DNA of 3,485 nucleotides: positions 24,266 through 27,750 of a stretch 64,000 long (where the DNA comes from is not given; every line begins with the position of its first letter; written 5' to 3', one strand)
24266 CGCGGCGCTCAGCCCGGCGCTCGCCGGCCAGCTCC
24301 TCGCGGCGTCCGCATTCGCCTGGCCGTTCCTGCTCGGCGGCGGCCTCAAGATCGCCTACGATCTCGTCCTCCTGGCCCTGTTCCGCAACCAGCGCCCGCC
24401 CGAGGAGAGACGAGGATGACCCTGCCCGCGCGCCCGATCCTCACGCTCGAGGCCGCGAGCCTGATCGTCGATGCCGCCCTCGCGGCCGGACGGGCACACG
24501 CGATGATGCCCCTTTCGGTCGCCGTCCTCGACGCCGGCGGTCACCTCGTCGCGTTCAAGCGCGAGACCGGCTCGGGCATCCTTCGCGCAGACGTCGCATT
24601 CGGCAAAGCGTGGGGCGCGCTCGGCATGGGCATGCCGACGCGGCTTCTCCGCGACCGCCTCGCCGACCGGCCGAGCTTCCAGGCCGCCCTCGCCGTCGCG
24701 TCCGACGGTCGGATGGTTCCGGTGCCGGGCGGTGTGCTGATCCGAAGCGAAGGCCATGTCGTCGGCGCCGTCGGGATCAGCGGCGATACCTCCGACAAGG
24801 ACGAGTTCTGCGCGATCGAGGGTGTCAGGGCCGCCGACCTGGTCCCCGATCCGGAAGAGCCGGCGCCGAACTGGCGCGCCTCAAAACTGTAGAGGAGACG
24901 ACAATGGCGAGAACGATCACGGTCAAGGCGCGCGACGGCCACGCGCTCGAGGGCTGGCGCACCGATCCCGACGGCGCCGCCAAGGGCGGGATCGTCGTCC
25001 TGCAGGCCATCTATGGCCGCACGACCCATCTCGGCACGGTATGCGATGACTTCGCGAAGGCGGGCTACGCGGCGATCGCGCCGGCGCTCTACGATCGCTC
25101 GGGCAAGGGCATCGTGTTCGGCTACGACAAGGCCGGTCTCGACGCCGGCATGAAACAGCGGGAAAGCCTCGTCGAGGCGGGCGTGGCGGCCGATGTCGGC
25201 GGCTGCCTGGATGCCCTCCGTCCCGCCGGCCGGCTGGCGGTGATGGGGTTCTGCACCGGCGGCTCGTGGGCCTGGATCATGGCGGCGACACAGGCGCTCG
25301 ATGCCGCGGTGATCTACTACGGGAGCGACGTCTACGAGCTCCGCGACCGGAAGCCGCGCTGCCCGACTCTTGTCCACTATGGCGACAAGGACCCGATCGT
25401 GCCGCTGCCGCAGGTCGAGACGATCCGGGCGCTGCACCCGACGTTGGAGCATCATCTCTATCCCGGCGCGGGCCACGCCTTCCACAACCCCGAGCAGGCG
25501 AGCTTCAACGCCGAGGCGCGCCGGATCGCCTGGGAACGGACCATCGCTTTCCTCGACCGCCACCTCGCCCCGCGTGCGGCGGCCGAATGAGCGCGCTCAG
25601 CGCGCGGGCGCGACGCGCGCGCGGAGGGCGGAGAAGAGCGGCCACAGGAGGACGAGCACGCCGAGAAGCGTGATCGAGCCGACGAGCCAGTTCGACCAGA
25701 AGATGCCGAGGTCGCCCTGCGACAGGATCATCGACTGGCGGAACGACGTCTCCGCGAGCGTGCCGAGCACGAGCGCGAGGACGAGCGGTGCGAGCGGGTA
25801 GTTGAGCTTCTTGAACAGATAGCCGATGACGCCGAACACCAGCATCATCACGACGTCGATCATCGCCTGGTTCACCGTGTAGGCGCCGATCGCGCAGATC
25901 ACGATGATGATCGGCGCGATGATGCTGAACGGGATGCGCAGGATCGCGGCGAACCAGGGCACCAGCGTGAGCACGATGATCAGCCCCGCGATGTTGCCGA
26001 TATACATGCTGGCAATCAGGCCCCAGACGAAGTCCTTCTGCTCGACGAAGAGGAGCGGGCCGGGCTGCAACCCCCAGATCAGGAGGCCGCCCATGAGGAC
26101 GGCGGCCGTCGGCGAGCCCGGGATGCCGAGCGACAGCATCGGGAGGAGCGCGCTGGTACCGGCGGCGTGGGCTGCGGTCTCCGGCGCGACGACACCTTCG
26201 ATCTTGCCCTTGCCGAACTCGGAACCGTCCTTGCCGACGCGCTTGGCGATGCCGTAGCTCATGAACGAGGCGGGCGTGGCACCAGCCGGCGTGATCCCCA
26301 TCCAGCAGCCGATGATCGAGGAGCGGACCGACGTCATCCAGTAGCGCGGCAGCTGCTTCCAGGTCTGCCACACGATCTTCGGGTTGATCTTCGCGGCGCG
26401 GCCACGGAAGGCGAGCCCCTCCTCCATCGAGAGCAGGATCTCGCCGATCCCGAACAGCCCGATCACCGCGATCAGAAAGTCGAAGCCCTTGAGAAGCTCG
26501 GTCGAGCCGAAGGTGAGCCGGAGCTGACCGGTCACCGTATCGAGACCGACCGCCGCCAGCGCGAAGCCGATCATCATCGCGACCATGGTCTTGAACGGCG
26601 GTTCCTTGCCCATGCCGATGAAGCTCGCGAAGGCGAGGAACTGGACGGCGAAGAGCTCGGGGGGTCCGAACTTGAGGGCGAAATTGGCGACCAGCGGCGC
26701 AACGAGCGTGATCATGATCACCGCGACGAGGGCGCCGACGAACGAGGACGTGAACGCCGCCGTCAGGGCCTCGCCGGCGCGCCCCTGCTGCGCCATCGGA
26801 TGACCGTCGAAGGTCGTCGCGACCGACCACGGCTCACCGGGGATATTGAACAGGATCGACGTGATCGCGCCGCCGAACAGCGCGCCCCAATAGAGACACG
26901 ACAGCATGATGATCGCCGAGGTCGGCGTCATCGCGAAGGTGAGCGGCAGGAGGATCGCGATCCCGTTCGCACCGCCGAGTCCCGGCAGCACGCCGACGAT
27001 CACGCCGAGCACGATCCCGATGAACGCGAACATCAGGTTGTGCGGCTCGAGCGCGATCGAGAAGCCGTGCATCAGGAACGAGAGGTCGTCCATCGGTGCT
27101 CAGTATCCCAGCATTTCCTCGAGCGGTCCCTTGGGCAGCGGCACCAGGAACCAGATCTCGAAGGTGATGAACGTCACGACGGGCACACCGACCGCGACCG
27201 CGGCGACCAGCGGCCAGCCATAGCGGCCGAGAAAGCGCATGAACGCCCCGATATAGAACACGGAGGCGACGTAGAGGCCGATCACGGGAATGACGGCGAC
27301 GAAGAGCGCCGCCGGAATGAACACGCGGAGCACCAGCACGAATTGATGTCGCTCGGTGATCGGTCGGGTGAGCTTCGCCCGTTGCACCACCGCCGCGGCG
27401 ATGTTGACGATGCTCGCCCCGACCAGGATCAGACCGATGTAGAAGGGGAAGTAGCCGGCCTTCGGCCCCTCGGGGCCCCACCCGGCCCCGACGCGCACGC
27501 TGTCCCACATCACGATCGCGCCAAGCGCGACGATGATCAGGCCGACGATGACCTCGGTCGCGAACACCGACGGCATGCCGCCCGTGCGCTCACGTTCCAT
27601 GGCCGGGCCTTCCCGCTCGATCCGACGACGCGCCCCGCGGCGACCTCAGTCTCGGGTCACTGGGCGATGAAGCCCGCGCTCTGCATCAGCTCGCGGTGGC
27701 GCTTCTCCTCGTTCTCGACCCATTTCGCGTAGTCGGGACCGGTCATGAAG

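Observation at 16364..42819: Five in-frame TAG codons inside continuous, domain-conserved reading frames in three accessory genes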

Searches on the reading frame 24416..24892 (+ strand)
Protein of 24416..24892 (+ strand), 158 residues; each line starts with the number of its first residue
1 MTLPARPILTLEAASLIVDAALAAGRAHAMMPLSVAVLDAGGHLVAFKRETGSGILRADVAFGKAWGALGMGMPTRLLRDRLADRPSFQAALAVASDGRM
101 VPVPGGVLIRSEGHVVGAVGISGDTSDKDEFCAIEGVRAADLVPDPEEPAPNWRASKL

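Call 7: find_encoding_contigs(protein=window:24416-24892:+, flank=10000, max_places=10)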
Protein window:24416-24892:+ (158 aa): 3 contigs read that carry it; 3 places shown.
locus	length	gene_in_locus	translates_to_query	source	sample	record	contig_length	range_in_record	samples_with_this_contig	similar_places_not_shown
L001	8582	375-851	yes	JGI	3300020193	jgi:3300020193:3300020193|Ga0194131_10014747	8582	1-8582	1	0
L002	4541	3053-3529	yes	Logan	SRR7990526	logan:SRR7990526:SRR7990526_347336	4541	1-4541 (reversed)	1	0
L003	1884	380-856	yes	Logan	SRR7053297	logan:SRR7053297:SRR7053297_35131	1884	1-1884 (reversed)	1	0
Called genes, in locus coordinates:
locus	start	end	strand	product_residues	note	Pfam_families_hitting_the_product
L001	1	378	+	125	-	?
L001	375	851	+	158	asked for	PF03928:HbpS-like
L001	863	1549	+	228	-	PF01738:DLH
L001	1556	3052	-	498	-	PF01970:TctA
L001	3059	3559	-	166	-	PF07331:TctB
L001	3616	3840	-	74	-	-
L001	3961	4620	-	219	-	PF03401:TctC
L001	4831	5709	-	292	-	PF00072:Response_reg, PF01627:Hpt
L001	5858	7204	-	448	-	PF00512:HisKA, PF02518:HATPase_c (weak)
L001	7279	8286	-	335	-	PF14226:DIOX_N, PF03171:2OG-FeII_Oxy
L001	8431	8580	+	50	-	?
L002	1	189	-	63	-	?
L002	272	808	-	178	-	PF00011:HSP20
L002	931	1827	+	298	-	-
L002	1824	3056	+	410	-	PF07690:MFS_1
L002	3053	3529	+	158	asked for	PF03928:HbpS-like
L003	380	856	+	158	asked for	PF03928:HbpS-like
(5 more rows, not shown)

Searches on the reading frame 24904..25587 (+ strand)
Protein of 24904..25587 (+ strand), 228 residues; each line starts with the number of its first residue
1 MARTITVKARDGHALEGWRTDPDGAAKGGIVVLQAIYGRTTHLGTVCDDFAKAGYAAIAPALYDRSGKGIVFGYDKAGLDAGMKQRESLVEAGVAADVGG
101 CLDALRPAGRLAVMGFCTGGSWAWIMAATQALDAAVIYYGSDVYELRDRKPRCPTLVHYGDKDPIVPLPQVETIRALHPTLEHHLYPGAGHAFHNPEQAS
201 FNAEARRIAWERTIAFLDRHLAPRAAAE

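Call 46: search_protein_families(library=pfam, proteins=[window:24904-25587:+], max_evalue=0.01)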
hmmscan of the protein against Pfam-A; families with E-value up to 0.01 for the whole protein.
window:24904-25587:+ (228 aa): 3 families
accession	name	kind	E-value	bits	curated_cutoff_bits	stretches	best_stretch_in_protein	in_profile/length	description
PF01738.24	DLH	-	7.9e-38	130.6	21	1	19-220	5-216/217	Dienelactone hydrolase family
PF00561.26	Abhydrolase_1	-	0.00017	21.8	25.8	1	148-194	198-241/245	alpha/beta hydrolase fold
PF12146.15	Hydrolase_4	-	0.0066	16.2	27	0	148-195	187-236/239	Serine aminopeptidase, S33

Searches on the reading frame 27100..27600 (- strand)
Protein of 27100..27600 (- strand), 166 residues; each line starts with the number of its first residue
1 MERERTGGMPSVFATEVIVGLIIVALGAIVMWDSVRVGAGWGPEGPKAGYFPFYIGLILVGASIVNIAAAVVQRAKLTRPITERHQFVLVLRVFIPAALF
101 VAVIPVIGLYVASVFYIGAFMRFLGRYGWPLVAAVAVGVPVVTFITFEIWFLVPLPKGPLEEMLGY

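Call 25: find_encoding_contigs(protein=window:27100-27600:-, flank=10000, max_places=10)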
Protein window:27100-27600:- (166 aa): 3 contigs read that carry it; 3 places shown.
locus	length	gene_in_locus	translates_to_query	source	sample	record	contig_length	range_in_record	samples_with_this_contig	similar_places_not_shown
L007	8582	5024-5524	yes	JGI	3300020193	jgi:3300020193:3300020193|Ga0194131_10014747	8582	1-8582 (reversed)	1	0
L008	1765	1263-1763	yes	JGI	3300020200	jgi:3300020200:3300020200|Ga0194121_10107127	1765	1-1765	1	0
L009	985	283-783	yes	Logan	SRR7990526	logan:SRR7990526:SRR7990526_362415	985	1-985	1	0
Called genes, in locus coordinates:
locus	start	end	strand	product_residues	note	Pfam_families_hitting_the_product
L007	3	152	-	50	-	?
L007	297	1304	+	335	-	PF14226:DIOX_N, PF03171:2OG-FeII_Oxy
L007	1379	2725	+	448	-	PF00512:HisKA, PF02518:HATPase_c (weak)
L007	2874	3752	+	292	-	PF00072:Response_reg, PF01627:Hpt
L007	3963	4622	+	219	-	PF03401:TctC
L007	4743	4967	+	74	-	-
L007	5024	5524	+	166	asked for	PF07331:TctB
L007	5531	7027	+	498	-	PF01970:TctA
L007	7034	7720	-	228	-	PF01738:DLH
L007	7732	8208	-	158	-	PF03928:HbpS-like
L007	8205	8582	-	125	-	?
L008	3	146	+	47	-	?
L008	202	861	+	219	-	PF03401:TctC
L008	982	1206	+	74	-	-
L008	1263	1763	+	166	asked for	PF07331:TctB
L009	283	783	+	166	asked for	PF07331:TctB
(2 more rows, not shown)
